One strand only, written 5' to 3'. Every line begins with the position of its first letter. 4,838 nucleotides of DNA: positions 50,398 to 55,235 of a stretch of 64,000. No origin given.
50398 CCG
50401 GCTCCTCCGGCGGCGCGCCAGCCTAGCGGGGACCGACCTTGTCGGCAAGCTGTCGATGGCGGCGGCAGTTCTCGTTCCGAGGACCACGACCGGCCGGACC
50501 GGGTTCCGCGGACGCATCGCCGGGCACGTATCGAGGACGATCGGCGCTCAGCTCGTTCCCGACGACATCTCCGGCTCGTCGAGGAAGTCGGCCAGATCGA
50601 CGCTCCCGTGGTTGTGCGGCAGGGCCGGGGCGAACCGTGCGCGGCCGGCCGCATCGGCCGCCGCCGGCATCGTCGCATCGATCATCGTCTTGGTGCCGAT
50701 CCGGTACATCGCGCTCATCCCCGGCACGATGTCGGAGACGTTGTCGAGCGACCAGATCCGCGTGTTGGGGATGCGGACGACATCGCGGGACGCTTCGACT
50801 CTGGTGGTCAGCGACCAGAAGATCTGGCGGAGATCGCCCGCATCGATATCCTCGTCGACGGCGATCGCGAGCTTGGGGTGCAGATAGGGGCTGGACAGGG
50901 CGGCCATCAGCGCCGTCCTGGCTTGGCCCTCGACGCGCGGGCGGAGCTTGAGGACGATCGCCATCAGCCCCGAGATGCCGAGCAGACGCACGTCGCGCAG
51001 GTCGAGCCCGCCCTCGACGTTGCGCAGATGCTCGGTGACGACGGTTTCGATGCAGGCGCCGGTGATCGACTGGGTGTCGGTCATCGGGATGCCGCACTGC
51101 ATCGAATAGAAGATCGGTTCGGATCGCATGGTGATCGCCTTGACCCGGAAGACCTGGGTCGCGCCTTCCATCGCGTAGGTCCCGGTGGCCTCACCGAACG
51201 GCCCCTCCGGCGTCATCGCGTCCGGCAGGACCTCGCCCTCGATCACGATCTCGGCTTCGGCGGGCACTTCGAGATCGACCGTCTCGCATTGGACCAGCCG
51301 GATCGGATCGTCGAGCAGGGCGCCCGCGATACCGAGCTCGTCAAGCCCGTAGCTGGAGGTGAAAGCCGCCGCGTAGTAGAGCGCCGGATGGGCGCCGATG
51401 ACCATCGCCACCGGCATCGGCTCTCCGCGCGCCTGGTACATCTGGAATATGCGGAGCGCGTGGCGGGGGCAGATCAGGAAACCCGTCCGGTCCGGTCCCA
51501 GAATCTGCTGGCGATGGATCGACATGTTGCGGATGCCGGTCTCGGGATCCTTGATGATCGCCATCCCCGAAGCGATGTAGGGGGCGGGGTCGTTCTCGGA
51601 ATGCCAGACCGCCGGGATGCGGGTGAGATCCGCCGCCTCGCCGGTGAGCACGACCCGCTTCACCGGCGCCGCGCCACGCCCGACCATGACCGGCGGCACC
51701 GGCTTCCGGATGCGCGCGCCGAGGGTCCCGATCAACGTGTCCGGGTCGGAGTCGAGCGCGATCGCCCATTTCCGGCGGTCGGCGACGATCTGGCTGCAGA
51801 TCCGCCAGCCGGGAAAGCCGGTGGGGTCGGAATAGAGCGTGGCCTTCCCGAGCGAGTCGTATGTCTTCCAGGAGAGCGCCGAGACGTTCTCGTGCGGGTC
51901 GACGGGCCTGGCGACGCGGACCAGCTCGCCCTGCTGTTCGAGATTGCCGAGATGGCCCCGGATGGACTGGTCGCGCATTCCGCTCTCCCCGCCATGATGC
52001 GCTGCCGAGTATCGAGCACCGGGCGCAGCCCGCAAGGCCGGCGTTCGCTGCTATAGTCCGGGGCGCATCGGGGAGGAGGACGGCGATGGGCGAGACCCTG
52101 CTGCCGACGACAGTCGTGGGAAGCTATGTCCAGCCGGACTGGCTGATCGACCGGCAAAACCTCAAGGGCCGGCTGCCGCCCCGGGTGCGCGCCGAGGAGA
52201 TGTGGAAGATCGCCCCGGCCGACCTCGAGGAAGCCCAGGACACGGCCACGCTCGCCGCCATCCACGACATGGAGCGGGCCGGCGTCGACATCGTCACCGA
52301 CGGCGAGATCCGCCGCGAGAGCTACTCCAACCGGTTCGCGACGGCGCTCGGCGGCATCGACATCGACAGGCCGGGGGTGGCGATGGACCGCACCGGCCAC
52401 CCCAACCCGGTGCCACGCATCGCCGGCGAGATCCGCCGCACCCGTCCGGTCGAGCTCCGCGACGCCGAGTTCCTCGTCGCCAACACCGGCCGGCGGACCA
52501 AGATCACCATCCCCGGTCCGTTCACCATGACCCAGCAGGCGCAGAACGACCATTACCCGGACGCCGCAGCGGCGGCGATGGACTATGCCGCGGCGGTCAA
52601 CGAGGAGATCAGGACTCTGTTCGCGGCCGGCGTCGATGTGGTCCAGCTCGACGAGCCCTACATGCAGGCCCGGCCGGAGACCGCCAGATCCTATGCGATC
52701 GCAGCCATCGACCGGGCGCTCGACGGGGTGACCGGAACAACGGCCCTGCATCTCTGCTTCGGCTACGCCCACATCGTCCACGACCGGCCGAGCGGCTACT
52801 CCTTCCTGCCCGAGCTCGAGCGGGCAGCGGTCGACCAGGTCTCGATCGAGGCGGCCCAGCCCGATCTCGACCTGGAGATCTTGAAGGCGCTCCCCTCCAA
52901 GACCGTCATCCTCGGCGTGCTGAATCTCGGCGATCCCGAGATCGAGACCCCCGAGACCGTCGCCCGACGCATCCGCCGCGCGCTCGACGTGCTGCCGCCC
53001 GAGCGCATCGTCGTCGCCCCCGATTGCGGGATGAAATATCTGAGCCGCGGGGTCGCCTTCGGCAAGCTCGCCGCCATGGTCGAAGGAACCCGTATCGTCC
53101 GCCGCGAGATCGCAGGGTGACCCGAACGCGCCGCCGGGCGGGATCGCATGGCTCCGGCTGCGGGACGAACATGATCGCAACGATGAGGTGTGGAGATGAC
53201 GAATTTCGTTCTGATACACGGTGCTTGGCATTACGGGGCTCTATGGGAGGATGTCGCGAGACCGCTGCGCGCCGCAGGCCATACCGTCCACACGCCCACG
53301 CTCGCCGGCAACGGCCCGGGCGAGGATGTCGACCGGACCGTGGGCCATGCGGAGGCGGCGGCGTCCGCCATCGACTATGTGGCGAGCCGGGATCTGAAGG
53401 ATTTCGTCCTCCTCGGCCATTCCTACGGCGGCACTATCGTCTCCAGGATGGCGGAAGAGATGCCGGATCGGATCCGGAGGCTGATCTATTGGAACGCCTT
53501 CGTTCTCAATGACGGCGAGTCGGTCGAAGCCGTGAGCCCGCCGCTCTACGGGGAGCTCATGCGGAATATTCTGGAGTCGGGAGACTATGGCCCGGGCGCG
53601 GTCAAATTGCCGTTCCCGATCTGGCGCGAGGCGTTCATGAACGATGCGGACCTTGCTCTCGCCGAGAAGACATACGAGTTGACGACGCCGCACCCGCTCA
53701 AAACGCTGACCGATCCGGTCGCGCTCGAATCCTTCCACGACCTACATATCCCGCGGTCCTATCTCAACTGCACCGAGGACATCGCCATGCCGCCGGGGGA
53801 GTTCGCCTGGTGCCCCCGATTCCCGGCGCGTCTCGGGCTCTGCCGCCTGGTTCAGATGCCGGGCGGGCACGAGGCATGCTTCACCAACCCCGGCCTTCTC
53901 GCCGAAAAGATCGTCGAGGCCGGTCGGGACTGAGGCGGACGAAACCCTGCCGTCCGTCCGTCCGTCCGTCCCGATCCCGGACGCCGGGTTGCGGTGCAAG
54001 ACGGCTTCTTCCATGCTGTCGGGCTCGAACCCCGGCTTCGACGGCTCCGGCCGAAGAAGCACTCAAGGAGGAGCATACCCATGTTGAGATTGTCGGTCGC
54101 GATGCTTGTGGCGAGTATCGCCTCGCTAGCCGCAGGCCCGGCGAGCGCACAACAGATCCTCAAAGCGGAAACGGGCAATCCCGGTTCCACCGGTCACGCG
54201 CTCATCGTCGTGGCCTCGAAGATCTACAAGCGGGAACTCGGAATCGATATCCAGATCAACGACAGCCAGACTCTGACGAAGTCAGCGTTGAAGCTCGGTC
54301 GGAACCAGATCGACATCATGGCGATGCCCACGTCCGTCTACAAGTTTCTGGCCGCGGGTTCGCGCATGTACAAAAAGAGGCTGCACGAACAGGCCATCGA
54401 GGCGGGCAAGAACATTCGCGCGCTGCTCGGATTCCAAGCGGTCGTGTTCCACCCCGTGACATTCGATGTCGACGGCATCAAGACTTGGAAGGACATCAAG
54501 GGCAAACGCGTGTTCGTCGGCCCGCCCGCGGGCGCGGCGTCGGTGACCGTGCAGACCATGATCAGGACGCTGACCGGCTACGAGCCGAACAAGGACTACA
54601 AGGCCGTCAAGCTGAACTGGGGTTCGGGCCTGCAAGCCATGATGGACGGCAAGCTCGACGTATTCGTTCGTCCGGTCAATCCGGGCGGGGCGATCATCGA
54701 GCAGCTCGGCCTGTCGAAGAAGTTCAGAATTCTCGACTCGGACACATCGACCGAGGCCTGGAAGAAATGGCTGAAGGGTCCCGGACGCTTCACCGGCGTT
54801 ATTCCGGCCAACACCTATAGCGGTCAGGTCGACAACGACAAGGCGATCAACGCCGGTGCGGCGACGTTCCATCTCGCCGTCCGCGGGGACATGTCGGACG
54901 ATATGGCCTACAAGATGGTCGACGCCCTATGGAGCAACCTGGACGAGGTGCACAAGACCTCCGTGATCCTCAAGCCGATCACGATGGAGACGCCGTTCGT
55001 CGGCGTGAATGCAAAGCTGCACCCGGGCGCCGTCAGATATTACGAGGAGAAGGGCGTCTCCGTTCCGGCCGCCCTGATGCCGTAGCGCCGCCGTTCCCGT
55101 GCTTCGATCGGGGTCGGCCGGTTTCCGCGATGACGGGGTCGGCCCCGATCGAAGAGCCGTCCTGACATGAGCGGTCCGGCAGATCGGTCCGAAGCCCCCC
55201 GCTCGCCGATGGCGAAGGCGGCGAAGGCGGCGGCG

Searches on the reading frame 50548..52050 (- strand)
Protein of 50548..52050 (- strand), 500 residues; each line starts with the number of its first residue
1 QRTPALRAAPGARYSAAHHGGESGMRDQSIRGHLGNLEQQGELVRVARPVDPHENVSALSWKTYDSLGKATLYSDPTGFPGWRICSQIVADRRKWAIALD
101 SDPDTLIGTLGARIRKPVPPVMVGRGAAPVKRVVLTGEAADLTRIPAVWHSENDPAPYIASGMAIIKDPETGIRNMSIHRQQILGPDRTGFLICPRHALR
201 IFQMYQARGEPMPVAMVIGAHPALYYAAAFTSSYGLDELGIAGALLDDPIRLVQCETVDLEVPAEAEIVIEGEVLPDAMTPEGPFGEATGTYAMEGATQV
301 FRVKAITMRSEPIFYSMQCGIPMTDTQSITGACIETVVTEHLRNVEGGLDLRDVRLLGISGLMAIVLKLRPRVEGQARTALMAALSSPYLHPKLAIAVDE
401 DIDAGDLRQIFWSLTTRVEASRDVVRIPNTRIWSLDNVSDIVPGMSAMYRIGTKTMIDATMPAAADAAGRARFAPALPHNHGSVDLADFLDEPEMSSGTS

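Call 41: search_protein_families(library=pfam, proteins=[window:50548-52050:-], max_evalue=0.00001)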
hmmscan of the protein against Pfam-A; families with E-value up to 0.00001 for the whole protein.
window:50548-52050:- (500 aa): 3 families
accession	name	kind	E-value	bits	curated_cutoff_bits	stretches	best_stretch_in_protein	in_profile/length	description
PF01977.22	UbiD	-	1.3e-65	220.9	23.3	1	123-320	3-204/206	3-octaprenyl-4-hydroxybenzoate carboxy-lyase Rift-related domain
PF20696.2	UbiD_C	-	2.2e-18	66.9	24.2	1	350-459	22-127/127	3-octaprenyl-4-hydroxybenzoate carboxy-lyase C-terminal domain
PF20695.2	UbiD_N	-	9.6e-13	48.5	24.3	1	36-113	3-77/78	3-octaprenyl-4-hydroxybenzoate carboxy-lyase N-terminal domain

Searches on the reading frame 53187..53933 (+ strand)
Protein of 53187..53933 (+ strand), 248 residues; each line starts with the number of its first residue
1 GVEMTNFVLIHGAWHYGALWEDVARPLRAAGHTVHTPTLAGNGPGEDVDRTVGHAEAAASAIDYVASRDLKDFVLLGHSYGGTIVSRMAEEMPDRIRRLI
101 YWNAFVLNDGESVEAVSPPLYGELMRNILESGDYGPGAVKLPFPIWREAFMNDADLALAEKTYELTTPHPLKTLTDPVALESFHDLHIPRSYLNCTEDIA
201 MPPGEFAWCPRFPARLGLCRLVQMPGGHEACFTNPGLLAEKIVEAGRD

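Call 41: search_protein_families(library=pfam, proteins=[window:53187-53933:+], max_evalue=0.00001)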
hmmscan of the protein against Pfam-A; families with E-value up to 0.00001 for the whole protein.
window:53187-53933:+ (248 aa): 3 families
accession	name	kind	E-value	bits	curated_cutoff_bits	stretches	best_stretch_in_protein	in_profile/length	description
PF12697.13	Abhydrolase_6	-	1.1e-18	69.1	26.3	1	7-240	1-216/217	Alpha/beta hydrolase family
PF00561.26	Abhydrolase_1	-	1.9e-11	44.6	25.8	1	7-104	3-102/245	alpha/beta hydrolase fold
PF12146.15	Hydrolase_4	-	6.3e-07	29.4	27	1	7-109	7-114/239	Serine aminopeptidase, S33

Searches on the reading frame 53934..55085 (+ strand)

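Call 41: search_protein_families(library=pfam, proteins=[window:53934-55085:+], max_evalue=0.00001)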
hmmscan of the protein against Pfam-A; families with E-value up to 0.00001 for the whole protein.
window:53934-55085:+ (383 aa): 1 family
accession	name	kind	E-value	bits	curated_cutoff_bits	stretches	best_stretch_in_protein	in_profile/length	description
PF16868.10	NMT1_3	-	5.5e-37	128.4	27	1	140-374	67-289/289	NMT1-like family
